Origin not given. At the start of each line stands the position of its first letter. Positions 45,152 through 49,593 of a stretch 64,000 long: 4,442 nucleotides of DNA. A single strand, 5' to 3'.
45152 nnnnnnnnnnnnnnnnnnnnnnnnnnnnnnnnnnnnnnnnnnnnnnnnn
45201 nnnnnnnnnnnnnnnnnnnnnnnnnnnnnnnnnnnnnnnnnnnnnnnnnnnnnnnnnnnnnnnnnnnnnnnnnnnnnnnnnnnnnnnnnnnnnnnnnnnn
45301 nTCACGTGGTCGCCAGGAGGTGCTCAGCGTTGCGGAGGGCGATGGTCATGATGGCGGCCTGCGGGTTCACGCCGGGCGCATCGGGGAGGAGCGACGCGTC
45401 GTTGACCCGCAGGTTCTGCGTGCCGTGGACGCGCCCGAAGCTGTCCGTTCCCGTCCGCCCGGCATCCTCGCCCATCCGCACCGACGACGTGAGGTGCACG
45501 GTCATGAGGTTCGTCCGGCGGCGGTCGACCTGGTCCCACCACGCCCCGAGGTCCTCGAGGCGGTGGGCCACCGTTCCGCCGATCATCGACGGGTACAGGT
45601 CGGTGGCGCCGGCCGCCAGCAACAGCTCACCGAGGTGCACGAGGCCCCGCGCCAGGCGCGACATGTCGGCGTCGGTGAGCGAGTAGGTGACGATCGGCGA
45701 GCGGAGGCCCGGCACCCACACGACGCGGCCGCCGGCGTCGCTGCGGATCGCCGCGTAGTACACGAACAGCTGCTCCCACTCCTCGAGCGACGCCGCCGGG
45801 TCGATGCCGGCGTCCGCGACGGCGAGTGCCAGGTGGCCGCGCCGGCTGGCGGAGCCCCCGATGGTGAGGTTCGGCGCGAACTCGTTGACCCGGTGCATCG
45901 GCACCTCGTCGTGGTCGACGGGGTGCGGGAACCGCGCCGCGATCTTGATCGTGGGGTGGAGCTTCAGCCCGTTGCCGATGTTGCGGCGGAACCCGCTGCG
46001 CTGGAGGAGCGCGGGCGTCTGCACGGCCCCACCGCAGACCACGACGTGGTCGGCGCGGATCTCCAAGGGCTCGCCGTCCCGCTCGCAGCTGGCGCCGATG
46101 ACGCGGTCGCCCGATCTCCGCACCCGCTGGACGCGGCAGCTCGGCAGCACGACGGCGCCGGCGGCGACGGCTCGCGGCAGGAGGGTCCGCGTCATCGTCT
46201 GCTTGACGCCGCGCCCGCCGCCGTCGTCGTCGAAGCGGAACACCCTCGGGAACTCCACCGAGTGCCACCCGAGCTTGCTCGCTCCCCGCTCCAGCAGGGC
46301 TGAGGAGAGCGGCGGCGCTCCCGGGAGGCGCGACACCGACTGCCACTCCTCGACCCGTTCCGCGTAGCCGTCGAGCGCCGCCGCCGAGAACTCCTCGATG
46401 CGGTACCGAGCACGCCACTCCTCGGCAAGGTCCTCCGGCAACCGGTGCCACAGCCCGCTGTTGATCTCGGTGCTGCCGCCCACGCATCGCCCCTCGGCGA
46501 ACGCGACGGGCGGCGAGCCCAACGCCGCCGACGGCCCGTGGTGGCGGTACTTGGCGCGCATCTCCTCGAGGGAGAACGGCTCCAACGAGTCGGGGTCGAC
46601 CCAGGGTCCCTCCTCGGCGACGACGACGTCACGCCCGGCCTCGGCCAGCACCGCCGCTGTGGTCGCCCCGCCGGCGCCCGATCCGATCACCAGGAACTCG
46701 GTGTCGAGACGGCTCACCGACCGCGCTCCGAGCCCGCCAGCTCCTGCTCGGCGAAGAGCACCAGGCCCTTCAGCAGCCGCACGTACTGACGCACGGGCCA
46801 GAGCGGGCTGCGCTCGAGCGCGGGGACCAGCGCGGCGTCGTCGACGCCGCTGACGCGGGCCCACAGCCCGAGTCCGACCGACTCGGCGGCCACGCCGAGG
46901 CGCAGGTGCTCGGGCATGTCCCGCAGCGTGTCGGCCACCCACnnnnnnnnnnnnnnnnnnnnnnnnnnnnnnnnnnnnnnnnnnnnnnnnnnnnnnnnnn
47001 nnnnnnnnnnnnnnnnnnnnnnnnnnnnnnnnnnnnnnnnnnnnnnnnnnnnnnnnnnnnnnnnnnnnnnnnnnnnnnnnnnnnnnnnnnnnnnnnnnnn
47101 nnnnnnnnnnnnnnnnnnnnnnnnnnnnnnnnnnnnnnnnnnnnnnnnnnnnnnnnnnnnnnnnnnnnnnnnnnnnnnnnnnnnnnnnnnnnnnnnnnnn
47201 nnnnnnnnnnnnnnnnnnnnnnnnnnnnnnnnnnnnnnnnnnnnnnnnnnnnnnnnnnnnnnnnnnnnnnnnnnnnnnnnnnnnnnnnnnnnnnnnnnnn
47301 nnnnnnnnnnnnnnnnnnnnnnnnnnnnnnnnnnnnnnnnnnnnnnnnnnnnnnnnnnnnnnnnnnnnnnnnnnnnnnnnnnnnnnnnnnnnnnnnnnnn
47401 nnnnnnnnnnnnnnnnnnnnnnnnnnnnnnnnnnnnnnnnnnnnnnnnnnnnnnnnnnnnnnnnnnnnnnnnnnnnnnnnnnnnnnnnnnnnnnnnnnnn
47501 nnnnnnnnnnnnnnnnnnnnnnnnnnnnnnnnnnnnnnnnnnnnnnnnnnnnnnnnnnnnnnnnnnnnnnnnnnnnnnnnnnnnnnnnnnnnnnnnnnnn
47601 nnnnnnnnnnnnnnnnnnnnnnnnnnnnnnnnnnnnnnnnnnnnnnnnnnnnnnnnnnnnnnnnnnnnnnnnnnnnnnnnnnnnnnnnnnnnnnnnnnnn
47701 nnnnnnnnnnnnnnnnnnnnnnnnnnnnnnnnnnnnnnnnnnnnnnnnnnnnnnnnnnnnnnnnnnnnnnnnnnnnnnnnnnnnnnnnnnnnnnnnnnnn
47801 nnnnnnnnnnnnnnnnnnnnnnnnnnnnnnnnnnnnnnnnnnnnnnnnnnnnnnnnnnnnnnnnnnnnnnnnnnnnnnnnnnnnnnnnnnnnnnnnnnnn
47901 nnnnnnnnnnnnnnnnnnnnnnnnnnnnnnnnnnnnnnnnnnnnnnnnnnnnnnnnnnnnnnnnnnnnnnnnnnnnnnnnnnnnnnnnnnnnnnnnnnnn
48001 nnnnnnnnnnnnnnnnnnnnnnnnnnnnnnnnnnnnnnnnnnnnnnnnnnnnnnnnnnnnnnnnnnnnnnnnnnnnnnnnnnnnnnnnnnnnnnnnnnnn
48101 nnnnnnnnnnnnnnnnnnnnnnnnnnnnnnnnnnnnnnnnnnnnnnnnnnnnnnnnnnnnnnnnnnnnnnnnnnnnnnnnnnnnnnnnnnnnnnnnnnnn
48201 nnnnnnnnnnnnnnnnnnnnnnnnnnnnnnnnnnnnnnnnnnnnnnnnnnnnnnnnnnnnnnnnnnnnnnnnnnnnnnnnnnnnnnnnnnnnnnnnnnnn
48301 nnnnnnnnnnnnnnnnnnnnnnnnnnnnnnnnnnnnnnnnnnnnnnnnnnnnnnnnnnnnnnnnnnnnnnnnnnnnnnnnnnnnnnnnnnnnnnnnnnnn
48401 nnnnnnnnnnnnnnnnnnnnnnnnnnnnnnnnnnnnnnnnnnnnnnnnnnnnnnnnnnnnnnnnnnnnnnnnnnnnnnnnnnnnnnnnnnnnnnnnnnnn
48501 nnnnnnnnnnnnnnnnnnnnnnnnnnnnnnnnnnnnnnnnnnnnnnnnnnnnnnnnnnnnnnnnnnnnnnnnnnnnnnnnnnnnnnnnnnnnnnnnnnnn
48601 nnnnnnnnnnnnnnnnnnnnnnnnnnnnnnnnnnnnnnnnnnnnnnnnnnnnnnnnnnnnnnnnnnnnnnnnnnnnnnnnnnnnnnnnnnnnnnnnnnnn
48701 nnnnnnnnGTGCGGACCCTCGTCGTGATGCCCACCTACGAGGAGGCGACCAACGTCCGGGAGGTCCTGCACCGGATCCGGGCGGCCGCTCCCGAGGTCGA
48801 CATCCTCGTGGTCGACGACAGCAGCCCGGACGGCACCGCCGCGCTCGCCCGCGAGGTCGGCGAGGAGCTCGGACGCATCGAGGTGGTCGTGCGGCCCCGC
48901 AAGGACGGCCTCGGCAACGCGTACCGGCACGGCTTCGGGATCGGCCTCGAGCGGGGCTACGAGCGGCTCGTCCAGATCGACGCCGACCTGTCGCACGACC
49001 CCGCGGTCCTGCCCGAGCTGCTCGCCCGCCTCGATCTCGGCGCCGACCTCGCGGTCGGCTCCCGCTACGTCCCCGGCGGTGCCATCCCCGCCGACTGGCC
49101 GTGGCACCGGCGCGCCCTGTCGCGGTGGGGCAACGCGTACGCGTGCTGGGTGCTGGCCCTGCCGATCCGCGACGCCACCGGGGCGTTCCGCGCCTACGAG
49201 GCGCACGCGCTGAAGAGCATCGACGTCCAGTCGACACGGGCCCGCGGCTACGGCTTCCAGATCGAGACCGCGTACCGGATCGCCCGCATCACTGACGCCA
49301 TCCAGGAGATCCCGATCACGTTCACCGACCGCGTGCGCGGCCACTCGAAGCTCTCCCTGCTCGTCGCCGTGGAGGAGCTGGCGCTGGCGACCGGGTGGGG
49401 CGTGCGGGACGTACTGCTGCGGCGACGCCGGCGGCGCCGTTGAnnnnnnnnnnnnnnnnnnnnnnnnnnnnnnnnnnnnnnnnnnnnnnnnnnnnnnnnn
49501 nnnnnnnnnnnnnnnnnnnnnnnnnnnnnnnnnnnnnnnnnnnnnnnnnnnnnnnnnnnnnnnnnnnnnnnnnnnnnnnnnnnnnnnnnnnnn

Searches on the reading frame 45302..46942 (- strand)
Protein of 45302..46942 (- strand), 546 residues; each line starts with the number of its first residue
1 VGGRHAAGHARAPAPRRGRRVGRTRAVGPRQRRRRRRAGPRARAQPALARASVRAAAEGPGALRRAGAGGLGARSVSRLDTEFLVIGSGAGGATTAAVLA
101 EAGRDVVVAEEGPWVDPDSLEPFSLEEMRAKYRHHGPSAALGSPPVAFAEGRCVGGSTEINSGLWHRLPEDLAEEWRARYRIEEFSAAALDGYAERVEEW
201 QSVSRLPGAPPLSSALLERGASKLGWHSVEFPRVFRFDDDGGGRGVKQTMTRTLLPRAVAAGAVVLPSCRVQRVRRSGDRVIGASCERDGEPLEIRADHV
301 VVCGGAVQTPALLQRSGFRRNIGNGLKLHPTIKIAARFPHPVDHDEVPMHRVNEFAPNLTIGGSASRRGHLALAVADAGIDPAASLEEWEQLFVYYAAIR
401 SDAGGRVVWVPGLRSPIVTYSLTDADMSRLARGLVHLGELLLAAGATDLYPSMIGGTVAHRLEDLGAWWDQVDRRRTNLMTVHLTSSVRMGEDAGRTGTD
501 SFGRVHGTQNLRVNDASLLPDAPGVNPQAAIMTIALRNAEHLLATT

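Call 17: search_protein_families(library=pfam, proteins=[window:45302-46942:-], max_evalue=0.001)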
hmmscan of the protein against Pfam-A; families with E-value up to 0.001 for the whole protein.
window:45302-46942:- (546 aa): 7 families
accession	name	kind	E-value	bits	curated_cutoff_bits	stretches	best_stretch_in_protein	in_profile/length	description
PF00732.25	GMC_oxred_N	-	1e-31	110.9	23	1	89-330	9-217/218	GMC oxidoreductase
PF05199.19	GMC_oxred_C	-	6.1e-20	72.6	24.6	1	416-535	20-139/139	GMC oxidoreductase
PF01266.30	DAO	-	1.1e-09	38.7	27.9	1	243-398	144-299/353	FAD dependent oxidoreductase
PF00890.30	FAD_binding_2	-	5.7e-08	32.8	20.4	0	84-113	3-32/414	FAD binding domain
PF07992.20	Pyr_redox_2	-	1.9e-05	24.7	26.1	0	83-112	3-33/291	Pyridine nucleotide-disulphide oxidoreductase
PF01494.25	FAD_binding_3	-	3.5e-05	23.6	22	0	80-111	1-32/349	FAD binding domain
PF13450.12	NAD_binding_8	-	0.00048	20.8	21.9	0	85-112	1-28/68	NAD(P)-binding Rossmann-like domain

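Call 41: search_protein_families(library=ncbifam, proteins=[window:45302-46942:-], max_evalue=0.00001)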
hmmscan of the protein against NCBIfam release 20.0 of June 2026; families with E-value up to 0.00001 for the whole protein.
window:45302-46942:- (546 aa): 8 families
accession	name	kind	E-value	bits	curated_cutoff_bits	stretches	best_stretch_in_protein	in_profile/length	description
TIGR04542.1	GMC_mycofac_2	equivalog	7.6e-24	84.5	400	2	84-328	3-245/425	mycofactocin system GMC family oxidoreductase MftG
TIGR03970.1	mycofact_MftG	equivalog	1.7e-22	80.1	387.45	1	254-542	201-486/487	mycofactocin dehydrogenase MftG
NF002550.0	PRK02106.1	subfamily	1.7e-18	66.5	605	1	481-543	471-534/563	choline dehydrogenase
TIGR01810.1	betA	equivalog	1.4e-15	56.9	732.1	1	83-318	2-265/532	choline dehydrogenase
NF038210.1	GMC_mycofac_3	equivalog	3.1e-14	52.7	300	1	84-539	2-409/418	mycofactocin system GMC family oxidoreductase MftG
NF058674.1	CholsOxChoxAB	equivalog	1.4e-09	37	850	0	79-120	4-45/535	cholesterol oxidase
TIGR02462.1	pyranose_ox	equivalog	6.5e-09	35.2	544.9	0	481-544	482-545/548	pyranose oxidase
NF004789.0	PRK06134.1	subfamily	3.9e-07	29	747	0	77-112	9-44/581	FAD-dependent oxidoreductase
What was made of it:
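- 43252..46942 (-): GMC oxidoreductase (45302-46942; the listed 5' end is probably over-extended) plus two SDR 'epimerase' genes (44271-45305 and 43252-44274). In most relatives this module lies directly upstream of A. NCBIfam matches only below cut-off (call 41).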

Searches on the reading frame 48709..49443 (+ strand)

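Call 17: search_protein_families(library=pfam, proteins=[window:48709-49443:+], max_evalue=0.001)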
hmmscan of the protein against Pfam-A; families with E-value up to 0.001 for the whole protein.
window:48709-49443:+ (244 aa): 2 families
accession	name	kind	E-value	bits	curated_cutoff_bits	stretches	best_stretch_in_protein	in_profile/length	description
PF00535.33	Glycos_transf_2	-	2.6e-24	86.5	23.3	1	5-168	2-164/168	Glycosyl transferase family 2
PF13641.12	Glyco_tranf_2_3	-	1.3e-05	25.8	27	1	3-121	3-125/230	Glycosyltransferase like family 2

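Call 41: search_protein_families(library=ncbifam, proteins=[window:48709-49443:+], max_evalue=0.00001)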
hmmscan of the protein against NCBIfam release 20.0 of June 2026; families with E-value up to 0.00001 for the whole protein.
window:48709-49443:+ (244 aa): 10 families
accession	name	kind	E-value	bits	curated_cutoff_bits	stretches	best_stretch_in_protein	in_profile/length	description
TIGR04182.1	glyco_TIGR04182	equivalog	4.8e-14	52.4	325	1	5-215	4-201/293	S-layer glycoprotein N-glycosyltransferase AglJ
NF041391.1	DPhHxTase_Halo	equivalog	1.3e-13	50.5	375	1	7-220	1-197/213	dolichyl-phosphate hexose transferase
NF058614.1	PPMAGASynPpgS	equivalog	5.2e-12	45.7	370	1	4-174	3-168/226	polyprenyl-phospho-N-acetylgalactosaminyl synthase PpgS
NF007986.1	PRK10714.1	equivalog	2.1e-09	36.8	529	1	4-221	9-216/316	undecaprenyl-phosphate 4-deoxy-4-formamido-L-arabinose transferase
TIGR03937.1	PgaC_IcaA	equivalog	7.9e-08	31.6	422.3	1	5-100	49-142/407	poly-beta-1,6-N-acetyl-D-glucosamine synthase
TIGR03469.1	HpnB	hypoth_equivalog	1.5e-07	30.8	379.25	1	5-109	48-161/386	hopene-associated glycosyltransferase HpnB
NF053846.1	glyco_with_XrtP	equivalog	7.1e-07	28.2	520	1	6-89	46-124/440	XrtP-associated glycosyltransferase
TIGR04283.1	glyco_like_mftF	equivalog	7.4e-07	29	182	1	5-53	3-52/221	TIGR04283 family arsenosugar biosynthesis glycosyltransferase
NF010496.0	PRK13915.1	equivalog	1.5e-06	27.5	262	1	5-108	35-142/307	glucosyl-3-phosphoglycerate synthase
NF041865.1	EpsU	equivalog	4.8e-06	25.8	700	0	13-120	52-158/394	exopolysaccharide biosynthesis GT2 family glycosyltransferase EpsU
